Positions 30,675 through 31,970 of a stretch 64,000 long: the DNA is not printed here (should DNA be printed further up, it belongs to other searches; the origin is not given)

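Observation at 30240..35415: UbiA-like prenyltransferase plus HAD phosphatase plus GT2 plus two GT-C genes: candidate lipid-linked pentose (decaprenyl-phosphoribose-like) pathway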

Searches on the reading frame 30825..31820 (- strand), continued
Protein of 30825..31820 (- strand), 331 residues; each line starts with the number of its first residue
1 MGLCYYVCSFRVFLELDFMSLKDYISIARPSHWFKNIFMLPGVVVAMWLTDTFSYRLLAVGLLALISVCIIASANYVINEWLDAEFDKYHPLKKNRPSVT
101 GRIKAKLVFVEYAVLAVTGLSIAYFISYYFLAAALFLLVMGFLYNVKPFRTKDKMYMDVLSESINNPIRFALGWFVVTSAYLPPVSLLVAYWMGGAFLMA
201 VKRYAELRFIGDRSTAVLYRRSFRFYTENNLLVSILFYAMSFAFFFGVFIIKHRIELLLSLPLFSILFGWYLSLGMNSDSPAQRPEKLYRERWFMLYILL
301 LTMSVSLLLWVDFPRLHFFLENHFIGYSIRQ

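Call 13: find_related_loci(query=A1, collection=genome_contigs, flank=10000)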
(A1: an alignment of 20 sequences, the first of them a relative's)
Query A1 (313 aa) in genome_contigs; peptide patterns used: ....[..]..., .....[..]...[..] (x = any residue, [..] = any of these).
599 stretches matched a pattern (row limit reached: there are more); 574 encode a relative of the query (tblastn E <= 1e-3); the best 80 are kept; 80 distinct loci.
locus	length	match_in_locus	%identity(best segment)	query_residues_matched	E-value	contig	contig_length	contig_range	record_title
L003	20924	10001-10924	63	3-310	2e-128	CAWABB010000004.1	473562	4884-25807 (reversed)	MAG: uncultured Ignavibacteria bacterium isolate MFD05942.bin.1.109 genome assembly, contig: contig_14385, whole genome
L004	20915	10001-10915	61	3-307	2e-125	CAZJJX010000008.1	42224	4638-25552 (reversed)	MAG TPA_asm: uncultured Candidatus Saccharibacteria bacterium isolate SRP278252_co2_95 genome assembly, contig: NODE_163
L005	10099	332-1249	58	2-306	8e-123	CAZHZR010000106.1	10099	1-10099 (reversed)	MAG TPA_asm: uncultured Roseivirgaceae bacterium isolate SRP220891_co3_550 genome assembly, contig: NODE_10840_length_10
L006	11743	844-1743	61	4-303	4e-123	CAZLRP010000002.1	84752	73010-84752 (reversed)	MAG TPA_asm: uncultured Candidatus Saccharibacteria bacterium isolate binchicken_co220_141 genome assembly, contig: NODE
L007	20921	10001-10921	66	1-307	4e-121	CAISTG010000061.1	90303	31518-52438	MAG: Candidatus Buchananbacteria bacterium isolate MJ-time_bin-7222 genome assembly, contig: bin-7222:61/66, whole genom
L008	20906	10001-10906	61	3-304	2e-120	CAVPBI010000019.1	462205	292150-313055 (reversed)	MAG: uncultured Ignavibacteria bacterium isolate MFD00032.bin.1.149 genome assembly, contig: contig_36381, whole genome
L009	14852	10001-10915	63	2-306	8e-119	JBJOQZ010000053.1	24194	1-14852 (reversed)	MAG: Candidatus Parcubacteria bacterium isolate yakimariver_2019_sw_WHONDRS-S19S_0060_B_bin.61 scaffold_2120392, whole g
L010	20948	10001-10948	57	1-313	9e-117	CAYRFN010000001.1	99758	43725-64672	MAG TPA_asm: uncultured Desulfobacteraceae bacterium isolate SRP323688_co1_105 genome assembly, contig: NODE_422_length_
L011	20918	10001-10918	57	1-306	3e-116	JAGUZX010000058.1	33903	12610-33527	MAG: Desulfovibrio sp. isolate DeMMO6_25 c_000000060959, whole genome shotgun sequence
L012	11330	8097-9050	55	2-304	1e-116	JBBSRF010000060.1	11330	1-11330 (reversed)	MAG: Sphingobacteriales bacterium isolate SVL1_sbin.3 SVL1_sbin.3_K_423618_L_11330_cov_9.0000, whole genome shotgun sequ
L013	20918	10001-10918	57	3-307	1e-115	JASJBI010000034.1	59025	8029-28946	MAG: Alphaproteobacteria bacterium isolate MO_074.B3 MO_074.c_178, whole genome shotgun sequence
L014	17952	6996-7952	56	2-306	2e-115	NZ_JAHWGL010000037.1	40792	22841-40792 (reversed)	Hymenobacter profundi strain M2 NODE_37_length_40792_cov_15.678988, whole genome shotgun sequence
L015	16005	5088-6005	57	3-308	3e-115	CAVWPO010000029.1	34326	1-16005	MAG: uncultured Alphaproteobacteria bacterium isolate MFD05442.bin.3.300 genome assembly, contig: contig_48136, whole ge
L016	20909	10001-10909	55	2-303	1e-114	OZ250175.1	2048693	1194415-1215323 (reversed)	MAG: Nitrosomonadaceae bacterium isolate 7da9c405-2c67-4caa-9b72-5bbf7b91a332 genome assembly, chromosome: 1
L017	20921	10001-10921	59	2-306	2e-114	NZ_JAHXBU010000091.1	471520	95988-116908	Cesiribacter sp. SM1 Scaffold6, whole genome shotgun sequence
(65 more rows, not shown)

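Call 28: find_encoding_contigs(protein=P0001, flank=10000, max_places=2)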
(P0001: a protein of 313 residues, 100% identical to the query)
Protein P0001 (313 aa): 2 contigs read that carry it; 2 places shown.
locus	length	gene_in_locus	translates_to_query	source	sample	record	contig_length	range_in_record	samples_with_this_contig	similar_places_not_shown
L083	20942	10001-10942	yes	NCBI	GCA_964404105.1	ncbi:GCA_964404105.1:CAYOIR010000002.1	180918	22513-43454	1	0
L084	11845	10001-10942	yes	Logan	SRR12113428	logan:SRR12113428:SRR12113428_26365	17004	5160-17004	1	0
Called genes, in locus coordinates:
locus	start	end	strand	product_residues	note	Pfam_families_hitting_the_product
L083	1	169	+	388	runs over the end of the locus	PF13439:Glyco_transf_4 (weak), PF20706:GT4-conflict (weak), PF00534:Glycos_transf_1, PF13692:Glyco_trans_1_4, PF13524:Glyco_trans_1_2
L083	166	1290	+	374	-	PF13439:Glyco_transf_4, PF13579:Glyco_trans_4_4, PF00534:Glycos_transf_1, PF13692:Glyco_trans_1_4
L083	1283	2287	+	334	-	PF13439:Glyco_transf_4 (weak), PF13579:Glyco_trans_4_4 (faint), PF20706:GT4-conflict, PF00534:Glycos_transf_1, PF13692:Glyco_trans_1_4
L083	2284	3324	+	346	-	PF00534:Glycos_transf_1, PF13692:Glyco_trans_1_4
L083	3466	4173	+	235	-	PF00535:Glycos_transf_2, PF13641:Glyco_tranf_2_3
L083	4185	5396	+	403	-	PF13692:Glyco_trans_1_4, PF13524:Glyco_trans_1_2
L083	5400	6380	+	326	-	PF01370:Epimerase, PF02719:Polysacc_synt_2 (faint), PF04321:RmlD_sub_bind, PF16363:GDP_Man_Dehyd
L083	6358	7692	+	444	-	PF13231:PMT_2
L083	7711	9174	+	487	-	PF13231:PMT_2 (weak)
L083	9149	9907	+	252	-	PF00535:Glycos_transf_2, PF10111:Glyco_tranf_2_2 (faint), PF13641:Glyco_tranf_2_3 (weak)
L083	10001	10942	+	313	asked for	PF01040:UbiA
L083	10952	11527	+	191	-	PF12710:HAD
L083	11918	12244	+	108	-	-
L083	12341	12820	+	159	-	PF00908:dTDP_sugar_isom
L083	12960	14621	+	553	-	-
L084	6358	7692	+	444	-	PF13231:PMT_2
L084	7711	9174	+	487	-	PF13231:PMT_2 (weak)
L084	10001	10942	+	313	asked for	PF01040:UbiA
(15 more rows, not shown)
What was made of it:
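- Checked: Gene calls on the identical public contig give the likely starts (call 28).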

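Call 34: search_solved_structures(query=A1, max_evalue=10, show_alignments=5)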
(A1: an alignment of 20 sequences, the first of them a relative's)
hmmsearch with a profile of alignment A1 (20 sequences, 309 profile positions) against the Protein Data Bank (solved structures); distinct sequences matched with E-value up to 10: 4.
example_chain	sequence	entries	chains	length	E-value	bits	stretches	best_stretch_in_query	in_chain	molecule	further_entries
8j8j_D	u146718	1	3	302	1.2e-18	70.6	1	6-227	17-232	Decaprenyl-phosphate phosphoribosyltransferase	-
8j8k_A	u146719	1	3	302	2.8e-10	43.1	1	6-227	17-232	Decaprenyl-phosphate phosphoribosyltransferase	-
4tq3_A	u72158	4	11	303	2.1e-07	33.7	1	5-247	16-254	Prenyltransferase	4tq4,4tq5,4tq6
4od4_A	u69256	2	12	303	0.89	11.9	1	18-126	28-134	4-hydroxybenzoate octaprenyltransferase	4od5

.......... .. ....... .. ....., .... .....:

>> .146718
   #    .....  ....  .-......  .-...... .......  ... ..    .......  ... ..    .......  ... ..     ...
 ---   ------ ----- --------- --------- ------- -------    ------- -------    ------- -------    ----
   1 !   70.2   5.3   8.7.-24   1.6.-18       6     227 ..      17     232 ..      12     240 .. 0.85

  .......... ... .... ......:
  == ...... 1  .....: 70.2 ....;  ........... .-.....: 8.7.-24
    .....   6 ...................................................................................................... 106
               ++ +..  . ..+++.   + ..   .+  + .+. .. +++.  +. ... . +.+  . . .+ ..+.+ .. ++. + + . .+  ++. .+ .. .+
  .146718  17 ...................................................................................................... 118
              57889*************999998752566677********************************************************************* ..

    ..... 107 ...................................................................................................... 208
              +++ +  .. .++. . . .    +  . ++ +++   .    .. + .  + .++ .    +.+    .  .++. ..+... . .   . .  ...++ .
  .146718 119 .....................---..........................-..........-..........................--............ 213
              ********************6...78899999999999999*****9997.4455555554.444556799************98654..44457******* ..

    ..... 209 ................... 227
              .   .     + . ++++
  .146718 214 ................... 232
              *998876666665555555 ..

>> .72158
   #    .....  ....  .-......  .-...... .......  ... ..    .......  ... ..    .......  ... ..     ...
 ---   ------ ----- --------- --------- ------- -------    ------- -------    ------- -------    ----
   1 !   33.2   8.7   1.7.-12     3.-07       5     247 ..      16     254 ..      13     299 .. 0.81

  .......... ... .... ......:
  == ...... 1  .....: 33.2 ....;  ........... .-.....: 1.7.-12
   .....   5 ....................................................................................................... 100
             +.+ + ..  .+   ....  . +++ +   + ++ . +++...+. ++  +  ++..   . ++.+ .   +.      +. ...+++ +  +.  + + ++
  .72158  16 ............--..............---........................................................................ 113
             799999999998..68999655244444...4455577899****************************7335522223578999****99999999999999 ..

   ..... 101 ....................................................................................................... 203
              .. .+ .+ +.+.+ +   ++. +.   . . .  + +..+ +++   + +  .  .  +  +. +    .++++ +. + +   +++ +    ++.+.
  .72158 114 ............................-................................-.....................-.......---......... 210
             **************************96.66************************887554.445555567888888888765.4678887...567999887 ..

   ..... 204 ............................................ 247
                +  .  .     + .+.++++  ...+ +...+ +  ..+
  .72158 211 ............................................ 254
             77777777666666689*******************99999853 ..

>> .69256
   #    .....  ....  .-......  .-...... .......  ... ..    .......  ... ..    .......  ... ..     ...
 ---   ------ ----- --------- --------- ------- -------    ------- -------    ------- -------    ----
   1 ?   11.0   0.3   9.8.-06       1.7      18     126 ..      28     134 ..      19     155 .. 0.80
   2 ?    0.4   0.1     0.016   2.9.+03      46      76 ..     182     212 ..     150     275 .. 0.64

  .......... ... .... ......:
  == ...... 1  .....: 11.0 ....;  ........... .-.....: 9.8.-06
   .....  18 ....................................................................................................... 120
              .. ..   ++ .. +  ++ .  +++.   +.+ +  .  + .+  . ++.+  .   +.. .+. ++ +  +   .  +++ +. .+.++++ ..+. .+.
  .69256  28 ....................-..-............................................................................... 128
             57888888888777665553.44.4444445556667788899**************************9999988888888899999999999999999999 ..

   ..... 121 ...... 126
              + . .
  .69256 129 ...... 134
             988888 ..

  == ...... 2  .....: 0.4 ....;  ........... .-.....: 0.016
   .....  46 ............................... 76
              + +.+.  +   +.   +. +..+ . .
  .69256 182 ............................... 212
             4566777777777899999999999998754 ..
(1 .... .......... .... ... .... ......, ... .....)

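Call 42: search_protein_representatives(alignment_id=A1)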
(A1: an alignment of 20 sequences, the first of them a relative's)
Query: 20 sequences, 309 profile positions. Proteins with E-value up to 0.001 (for the whole library): 10011; up to 1e-10: 2814; up to 1e-30: 462. The best 150 are listed.
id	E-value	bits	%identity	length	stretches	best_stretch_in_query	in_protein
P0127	1.4e-140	484.2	-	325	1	2-303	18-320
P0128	1.5e-124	431.7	-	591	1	2-303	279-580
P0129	5.1e-109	380.6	-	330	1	3-307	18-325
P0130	9.8e-107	373.1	-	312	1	2-307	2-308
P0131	2.6e-105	368.4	-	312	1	1-302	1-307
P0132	5.0e-105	367.5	-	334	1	2-306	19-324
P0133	1.6e-104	365.9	-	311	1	3-307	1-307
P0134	7.0e-103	360.4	-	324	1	3-302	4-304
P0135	1.9e-102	359.0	-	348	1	2-302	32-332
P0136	6.0e-102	357.4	-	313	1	9-303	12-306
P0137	1.1e-101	356.5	-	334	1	4-307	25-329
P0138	1.4e-101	356.2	-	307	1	8-304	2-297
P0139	1.6e-101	356.0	-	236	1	2-236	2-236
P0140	2.9e-101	355.1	-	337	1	3-301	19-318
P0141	1.8e-100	352.5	-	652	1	3-299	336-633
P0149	6.6e-95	334.3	-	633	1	3-306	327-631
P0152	4.6e-94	331.5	-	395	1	5-303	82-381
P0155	3.2e-93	328.7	-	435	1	7-302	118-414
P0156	3.2e-93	328.7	-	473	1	3-299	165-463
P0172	1.1e-86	307.2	-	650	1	2-299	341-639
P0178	1.2e-85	303.9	-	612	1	4-298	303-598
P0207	9.8e-77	274.6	-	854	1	13-303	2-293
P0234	1.6e-69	250.9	-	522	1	2-301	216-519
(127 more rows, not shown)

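Call 43: search_protein_families(library=pfam, proteins=[P0128, P0141, P0149, P0172, P0178, P0156, P0155, P0234, P0207, P0152], max_evalue=0.001)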
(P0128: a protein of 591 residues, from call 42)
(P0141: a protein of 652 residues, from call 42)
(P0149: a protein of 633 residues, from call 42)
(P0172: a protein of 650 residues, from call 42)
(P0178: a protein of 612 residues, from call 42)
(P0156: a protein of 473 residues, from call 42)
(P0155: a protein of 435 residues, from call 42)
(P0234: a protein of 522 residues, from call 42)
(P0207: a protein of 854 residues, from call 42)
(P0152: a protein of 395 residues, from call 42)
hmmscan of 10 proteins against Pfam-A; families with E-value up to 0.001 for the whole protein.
P0128 (591 aa): 4 families
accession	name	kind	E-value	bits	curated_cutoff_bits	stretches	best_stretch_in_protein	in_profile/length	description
PF01040.23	UbiA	-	9.7e-20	71.3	34.2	1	299-547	3-243/250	UbiA prenyltransferase family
PF00535.33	Glycos_transf_2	-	6.6e-19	68.9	23.3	1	17-192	3-164/168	Glycosyl transferase family 2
PF13641.12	Glyco_tranf_2_3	-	5.9e-13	49.8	27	1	15-235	4-215/230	Glycosyltransferase like family 2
PF13632.12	Glyco_trans_2_3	-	0.00019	21.8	27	1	106-218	2-110/198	Glycosyl transferase family group 2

P0141 (652 aa): 6 families
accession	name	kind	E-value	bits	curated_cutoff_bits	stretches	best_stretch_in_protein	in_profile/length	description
PF13489.12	Methyltransf_23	-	1.6e-23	83.7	27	1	119-267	14-162/164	Methyltransferase domain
PF01040.23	UbiA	-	5.6e-23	82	34.2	1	354-597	5-236/250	UbiA prenyltransferase family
PF08241.18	Methyltransf_11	-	1e-11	45.7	21.2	1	132-221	1-94/95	Methyltransferase domain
PF08242.18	Methyltransf_12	-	2e-10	41.7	30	1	132-220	1-98/98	Methyltransferase domain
PF13649.12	Methyltransf_25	-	3.9e-08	34.3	27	1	132-218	2-97/97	Methyltransferase domain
PF13847.12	Methyltransf_31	-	0.00013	22.1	27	1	130-226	6-113/145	Methyltransferase domain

P0149 (633 aa): 7 families
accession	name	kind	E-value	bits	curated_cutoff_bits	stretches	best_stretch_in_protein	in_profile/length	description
PF13489.12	Methyltransf_23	-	1.3e-23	84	27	1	94-252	5-163/164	Methyltransferase domain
PF01040.23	UbiA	-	7.9e-20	71.6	34.2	1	346-586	2-236/250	UbiA prenyltransferase family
PF08241.18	Methyltransf_11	-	8e-10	39.7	21.2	1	116-205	1-94/95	Methyltransferase domain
PF08242.18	Methyltransf_12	-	5.8e-09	37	30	1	116-204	1-98/98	Methyltransferase domain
PF13847.12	Methyltransf_31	-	3.7e-08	33.6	27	1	112-210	4-113/145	Methyltransferase domain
PF13649.12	Methyltransf_25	-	7.7e-08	33.4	27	1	116-202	2-97/97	Methyltransferase domain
PF07021.18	MetW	-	0.00054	20.1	21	1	110-193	13-97/193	Methionine biosynthesis protein MetW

P0172 (650 aa): 9 families
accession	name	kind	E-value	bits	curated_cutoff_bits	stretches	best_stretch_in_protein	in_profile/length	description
PF13489.12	Methyltransf_23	-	1.7e-24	86.8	27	1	118-268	8-161/164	Methyltransferase domain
PF01040.23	UbiA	-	1e-16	61.4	34.2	1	380-596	19-231/250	UbiA prenyltransferase family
PF08241.18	Methyltransf_11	-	3.6e-16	60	21.2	1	134-224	1-95/95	Methyltransferase domain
PF08242.18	Methyltransf_12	-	3.5e-12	47.3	30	1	134-222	1-98/98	Methyltransferase domain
PF13847.12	Methyltransf_31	-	1.4e-11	44.7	27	1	130-230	4-116/145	Methyltransferase domain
PF13649.12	Methyltransf_25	-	4.9e-11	43.6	27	1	133-220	1-97/97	Methyltransferase domain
PF05219.18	DREV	-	7.1e-06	25.8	26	1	114-224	76-186/265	DREV methyltransferase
PF07021.18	MetW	-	1.6e-05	25.1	21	1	127-226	11-109/193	Methionine biosynthesis protein MetW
PF08003.17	Methyltransf_9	-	0.00024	20.6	23.8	1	129-229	115-222/315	Protein of unknown function (DUF1698)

P0178 (612 aa): 5 families
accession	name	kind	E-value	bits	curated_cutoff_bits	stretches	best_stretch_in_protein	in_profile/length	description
PF13489.12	Methyltransf_23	-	1.4e-25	90.4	27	1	73-229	3-160/164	Methyltransferase domain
PF01040.23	UbiA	-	5.2e-15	55.9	34.2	1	320-557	5-232/250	UbiA prenyltransferase family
PF08241.18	Methyltransf_11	-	8.7e-09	36.4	21.2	1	97-185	1-94/95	Methyltransferase domain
PF08242.18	Methyltransf_12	-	3.8e-07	31.2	30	1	97-183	1-97/98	Methyltransferase domain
PF13649.12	Methyltransf_25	-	0.00019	22.5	27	1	97-182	2-97/97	Methyltransferase domain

P0156 (473 aa): 1 family
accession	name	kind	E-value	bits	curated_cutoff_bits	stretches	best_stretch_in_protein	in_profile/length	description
PF01040.23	UbiA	-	7.5e-21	75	34.2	1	204-422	20-234/250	UbiA prenyltransferase family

P0155 (435 aa): 1 family
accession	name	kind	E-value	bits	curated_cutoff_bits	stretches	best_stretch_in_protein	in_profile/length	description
PF01040.23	UbiA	-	2e-21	76.8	34.2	1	149-373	19-236/250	UbiA prenyltransferase family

P0234 (522 aa): 2 families
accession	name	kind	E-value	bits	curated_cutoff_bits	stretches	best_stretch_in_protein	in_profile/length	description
PF01040.23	UbiA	-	3.9e-18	66.1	34.2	1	241-479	6-236/250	UbiA prenyltransferase family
PF12710.13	HAD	-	2.6e-10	41.5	27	1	14-184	1-189/189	haloacid dehalogenase-like hydrolase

P0207 (854 aa): 1 family
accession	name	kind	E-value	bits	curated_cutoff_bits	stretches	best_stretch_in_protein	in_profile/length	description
PF01040.23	UbiA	-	4.1e-19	69.3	34.2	1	11-249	2-234/250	UbiA prenyltransferase family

P0152 (395 aa): 1 family
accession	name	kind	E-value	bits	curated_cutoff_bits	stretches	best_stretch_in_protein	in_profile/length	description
PF01040.23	UbiA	-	4.3e-21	75.8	34.2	1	102-341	5-237/250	UbiA prenyltransferase family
